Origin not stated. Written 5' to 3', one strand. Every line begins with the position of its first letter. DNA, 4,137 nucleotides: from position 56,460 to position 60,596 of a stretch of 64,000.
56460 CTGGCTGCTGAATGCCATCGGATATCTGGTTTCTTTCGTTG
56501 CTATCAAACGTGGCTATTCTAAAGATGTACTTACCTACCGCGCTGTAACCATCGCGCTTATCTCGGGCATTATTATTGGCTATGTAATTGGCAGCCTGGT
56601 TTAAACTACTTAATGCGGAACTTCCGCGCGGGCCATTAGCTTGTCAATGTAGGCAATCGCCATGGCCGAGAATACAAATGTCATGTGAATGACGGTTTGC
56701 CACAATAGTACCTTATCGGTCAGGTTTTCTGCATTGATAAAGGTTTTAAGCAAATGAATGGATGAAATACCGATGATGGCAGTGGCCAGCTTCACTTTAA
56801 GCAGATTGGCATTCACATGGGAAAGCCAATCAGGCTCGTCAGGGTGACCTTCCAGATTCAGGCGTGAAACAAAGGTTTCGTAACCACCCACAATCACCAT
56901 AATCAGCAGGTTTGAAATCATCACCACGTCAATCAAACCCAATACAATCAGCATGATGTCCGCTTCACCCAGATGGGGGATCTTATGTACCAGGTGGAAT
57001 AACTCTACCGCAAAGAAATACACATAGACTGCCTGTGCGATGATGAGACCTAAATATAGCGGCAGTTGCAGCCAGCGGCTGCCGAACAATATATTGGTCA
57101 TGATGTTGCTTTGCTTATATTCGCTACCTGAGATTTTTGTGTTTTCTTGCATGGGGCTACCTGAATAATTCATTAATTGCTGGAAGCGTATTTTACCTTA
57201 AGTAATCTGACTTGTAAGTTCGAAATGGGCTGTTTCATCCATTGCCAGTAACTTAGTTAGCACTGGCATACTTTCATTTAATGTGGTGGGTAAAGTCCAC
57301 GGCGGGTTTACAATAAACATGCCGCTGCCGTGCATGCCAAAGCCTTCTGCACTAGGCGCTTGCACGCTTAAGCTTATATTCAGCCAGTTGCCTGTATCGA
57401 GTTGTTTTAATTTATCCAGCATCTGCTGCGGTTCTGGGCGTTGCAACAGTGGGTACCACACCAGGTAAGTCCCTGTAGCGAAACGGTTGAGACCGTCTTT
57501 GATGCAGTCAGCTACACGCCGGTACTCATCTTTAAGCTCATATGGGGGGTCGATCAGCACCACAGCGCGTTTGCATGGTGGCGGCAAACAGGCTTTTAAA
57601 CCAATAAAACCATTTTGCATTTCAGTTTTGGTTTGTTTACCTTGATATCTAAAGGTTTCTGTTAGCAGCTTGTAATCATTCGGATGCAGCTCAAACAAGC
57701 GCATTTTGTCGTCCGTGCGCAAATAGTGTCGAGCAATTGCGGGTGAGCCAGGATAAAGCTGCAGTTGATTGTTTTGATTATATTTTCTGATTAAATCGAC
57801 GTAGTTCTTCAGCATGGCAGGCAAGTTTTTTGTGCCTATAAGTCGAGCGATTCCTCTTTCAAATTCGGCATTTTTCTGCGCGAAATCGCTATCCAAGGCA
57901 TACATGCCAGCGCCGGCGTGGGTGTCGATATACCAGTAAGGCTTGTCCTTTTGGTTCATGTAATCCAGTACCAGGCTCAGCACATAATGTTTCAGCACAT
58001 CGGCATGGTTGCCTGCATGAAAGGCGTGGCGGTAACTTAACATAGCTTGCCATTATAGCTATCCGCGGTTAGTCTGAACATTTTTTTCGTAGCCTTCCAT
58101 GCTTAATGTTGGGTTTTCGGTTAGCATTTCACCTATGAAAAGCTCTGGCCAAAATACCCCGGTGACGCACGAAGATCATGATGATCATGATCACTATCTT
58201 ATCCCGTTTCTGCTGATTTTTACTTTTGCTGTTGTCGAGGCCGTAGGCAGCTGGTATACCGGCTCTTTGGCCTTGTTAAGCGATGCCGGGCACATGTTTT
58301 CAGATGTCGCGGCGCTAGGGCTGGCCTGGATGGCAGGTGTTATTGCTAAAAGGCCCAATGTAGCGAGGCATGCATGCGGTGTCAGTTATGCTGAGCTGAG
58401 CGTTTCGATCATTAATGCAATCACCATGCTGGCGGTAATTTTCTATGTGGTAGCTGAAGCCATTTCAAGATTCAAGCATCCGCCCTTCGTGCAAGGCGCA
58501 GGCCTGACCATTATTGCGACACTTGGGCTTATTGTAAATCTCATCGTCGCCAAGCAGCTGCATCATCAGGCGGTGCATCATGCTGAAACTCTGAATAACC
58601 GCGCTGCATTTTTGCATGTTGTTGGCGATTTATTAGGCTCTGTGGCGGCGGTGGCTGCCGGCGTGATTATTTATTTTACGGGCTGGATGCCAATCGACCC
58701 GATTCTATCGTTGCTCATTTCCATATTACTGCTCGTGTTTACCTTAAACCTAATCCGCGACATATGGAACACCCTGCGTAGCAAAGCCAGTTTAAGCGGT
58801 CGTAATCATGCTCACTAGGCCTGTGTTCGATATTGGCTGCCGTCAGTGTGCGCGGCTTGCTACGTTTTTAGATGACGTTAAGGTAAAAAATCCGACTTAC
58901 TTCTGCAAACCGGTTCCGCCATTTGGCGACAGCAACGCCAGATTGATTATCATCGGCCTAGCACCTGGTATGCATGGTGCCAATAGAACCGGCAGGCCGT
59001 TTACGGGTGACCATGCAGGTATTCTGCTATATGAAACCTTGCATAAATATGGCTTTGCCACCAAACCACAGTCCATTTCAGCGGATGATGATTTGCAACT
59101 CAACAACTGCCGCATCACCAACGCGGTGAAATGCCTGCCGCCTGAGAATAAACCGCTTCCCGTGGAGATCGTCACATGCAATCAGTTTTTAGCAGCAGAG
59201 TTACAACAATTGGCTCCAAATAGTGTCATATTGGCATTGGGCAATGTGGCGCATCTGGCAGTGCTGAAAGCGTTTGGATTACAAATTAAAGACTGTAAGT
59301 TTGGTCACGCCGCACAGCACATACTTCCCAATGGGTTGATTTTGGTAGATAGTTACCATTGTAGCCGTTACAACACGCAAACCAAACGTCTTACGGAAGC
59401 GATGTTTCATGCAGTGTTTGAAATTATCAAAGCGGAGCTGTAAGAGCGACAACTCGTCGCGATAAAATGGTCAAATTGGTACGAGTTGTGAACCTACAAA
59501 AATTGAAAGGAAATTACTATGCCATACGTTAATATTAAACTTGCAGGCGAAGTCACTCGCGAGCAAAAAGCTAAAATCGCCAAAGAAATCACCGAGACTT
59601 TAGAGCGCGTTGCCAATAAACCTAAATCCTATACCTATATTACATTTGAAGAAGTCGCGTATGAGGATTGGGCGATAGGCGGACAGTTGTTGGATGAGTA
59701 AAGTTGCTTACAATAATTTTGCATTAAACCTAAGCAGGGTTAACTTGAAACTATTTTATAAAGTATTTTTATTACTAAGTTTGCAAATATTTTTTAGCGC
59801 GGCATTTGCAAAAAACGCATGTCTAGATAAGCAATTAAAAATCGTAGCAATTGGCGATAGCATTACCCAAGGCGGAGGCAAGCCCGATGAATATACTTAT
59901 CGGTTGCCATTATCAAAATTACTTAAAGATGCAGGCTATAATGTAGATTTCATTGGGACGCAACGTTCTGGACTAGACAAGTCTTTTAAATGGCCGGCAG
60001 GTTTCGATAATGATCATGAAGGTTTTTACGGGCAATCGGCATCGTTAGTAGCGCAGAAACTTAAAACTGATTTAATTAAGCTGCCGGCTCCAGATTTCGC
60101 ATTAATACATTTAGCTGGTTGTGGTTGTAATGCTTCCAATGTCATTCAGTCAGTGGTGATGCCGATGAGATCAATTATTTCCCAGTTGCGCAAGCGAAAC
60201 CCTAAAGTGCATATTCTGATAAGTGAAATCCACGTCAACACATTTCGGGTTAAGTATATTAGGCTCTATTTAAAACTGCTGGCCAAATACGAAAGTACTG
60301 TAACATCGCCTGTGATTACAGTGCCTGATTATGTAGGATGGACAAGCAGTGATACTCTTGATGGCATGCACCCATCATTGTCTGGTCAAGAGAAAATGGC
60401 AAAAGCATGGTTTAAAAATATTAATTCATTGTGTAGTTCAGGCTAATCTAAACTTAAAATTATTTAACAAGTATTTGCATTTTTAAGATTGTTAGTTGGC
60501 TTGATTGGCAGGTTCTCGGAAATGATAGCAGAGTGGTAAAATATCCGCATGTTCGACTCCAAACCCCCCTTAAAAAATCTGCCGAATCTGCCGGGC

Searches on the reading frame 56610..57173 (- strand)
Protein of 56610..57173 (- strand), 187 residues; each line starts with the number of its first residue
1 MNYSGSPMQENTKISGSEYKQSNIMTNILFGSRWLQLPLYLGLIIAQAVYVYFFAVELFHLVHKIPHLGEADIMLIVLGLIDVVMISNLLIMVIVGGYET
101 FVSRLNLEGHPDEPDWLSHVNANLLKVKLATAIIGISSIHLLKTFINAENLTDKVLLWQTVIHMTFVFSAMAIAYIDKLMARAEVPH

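Call 60: search_protein_families(library=pfam, proteins=[window:56610-57173:-], max_evalue=0.0001)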
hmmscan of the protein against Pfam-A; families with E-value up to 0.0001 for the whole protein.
window:56610-57173:- (187 aa): 1 family
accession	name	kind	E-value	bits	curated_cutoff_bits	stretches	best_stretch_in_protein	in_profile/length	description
PF03350.21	UPF0114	-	2.7e-37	128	23.1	1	29-145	1-117/117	Uncharacterized protein family, UPF0114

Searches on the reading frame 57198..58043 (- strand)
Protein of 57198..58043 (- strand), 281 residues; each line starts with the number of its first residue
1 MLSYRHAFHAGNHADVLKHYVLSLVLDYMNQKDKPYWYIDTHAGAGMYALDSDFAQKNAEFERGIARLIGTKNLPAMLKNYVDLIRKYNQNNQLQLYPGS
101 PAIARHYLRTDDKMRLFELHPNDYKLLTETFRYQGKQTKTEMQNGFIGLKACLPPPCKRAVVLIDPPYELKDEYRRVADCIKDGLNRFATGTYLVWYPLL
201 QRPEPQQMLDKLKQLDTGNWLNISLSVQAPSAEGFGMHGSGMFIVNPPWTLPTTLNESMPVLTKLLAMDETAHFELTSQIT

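Call 60: search_protein_families(library=pfam, proteins=[window:57198-58043:-], max_evalue=0.0001)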
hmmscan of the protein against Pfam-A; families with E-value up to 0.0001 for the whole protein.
window:57198-58043:- (281 aa): 1 family
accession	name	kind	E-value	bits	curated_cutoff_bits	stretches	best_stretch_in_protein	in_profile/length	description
PF04378.19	RsmJ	-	1.5e-75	254.2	27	1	33-273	1-238/245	Ribosomal RNA large subunit methyltransferase D, RlmJ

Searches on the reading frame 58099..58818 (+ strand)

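Call 60: search_protein_families(library=pfam, proteins=[window:58099-58818:+], max_evalue=0.0001)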
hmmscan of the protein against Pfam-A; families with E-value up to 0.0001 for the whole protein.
window:58099-58818:+ (239 aa): 1 family
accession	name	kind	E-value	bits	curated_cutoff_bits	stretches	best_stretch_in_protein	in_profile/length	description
PF01545.26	Cation_efflux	-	6.8e-34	117.8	26.6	1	37-221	5-192/198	Cation efflux family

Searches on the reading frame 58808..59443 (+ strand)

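Call 60: search_protein_families(library=pfam, proteins=[window:58808-59443:+], max_evalue=0.0001)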
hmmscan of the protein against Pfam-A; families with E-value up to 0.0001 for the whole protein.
window:58808-59443:+ (211 aa): 1 family
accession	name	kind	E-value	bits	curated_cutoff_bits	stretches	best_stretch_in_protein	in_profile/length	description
PF03167.25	UDG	-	1.4e-27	96.9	24.3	1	37-206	1-139/141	Uracil DNA glycosylase superfamily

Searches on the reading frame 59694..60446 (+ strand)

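Call 60: search_protein_families(library=pfam, proteins=[window:59694-60446:+], max_evalue=0.0001)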
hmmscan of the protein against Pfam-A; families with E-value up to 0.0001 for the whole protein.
window:59694-60446:+ (250 aa): 2 families
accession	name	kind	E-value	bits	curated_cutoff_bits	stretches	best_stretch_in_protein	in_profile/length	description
PF13472.12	Lipase_GDSL_2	-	7.5e-06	27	32.9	1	52-233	1-177/178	GDSL-like Lipase/Acylhydrolase family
PF00657.28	Lipase_GDSL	-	1.8e-05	25.4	23.6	0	50-239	1-208/208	GDSL-like Lipase/Acylhydrolase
